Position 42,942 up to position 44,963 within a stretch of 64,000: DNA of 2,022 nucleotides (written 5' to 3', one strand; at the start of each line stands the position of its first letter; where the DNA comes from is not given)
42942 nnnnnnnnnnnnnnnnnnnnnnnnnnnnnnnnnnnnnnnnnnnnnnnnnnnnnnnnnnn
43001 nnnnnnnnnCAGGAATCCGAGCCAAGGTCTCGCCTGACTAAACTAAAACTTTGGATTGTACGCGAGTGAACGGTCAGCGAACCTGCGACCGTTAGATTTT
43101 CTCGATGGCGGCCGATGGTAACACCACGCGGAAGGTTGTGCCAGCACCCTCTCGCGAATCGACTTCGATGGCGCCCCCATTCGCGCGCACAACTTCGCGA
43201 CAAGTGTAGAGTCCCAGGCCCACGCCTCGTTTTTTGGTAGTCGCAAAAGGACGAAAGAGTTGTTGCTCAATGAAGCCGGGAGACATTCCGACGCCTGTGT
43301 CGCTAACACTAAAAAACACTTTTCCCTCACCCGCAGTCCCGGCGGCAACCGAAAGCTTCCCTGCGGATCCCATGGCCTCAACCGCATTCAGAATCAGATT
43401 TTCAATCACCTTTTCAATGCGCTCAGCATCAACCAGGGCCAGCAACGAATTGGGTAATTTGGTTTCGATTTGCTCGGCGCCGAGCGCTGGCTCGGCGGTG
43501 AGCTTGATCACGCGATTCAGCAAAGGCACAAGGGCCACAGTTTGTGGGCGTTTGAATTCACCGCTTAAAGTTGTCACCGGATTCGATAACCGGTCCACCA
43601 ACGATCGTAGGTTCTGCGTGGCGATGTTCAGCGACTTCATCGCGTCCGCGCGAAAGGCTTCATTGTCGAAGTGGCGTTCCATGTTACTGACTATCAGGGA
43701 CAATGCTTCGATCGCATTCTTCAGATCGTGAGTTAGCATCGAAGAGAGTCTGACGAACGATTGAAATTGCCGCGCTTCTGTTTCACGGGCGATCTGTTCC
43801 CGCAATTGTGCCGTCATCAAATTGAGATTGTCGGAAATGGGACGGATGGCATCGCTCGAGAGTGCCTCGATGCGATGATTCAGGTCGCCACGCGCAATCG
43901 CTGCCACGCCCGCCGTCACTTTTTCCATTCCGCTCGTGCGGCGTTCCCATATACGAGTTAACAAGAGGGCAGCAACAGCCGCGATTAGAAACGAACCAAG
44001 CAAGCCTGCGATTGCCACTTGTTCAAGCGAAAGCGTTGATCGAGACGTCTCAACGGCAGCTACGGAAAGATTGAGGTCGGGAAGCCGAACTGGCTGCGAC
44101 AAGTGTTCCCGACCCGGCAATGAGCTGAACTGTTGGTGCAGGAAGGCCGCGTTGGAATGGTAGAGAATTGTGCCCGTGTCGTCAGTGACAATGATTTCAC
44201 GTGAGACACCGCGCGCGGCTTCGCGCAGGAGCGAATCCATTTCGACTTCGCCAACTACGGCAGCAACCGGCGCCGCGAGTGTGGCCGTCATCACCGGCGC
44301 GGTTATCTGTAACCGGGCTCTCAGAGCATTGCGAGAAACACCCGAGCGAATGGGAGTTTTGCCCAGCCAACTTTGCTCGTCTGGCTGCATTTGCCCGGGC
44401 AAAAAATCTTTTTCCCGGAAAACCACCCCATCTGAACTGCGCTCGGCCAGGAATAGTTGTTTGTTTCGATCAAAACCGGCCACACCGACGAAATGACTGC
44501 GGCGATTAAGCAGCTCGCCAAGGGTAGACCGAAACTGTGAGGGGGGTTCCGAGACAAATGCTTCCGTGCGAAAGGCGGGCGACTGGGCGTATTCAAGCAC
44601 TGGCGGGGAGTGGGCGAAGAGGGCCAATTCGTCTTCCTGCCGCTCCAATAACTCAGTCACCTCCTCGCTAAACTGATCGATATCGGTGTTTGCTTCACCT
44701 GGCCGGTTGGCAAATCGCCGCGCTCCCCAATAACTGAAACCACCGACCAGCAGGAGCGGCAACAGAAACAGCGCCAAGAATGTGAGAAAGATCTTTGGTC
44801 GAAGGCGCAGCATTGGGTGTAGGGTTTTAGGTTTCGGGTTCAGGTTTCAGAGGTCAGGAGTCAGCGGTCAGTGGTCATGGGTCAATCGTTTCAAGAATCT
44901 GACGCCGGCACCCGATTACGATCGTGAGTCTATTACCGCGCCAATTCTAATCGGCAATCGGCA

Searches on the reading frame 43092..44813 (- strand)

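Call 61: search_protein_families(library=pfam, proteins=[window:43092-44813:-], max_evalue=0.0001)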
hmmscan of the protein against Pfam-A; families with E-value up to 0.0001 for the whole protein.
window:43092-44813:- (573 aa): 1 family
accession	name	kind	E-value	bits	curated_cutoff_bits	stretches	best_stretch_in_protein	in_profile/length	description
PF02518.31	HATPase_c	-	1.2e-22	80.8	26.4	1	462-567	2-109/111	Histidine kinase-, DNA gyrase B-, and HSP90-like ATPase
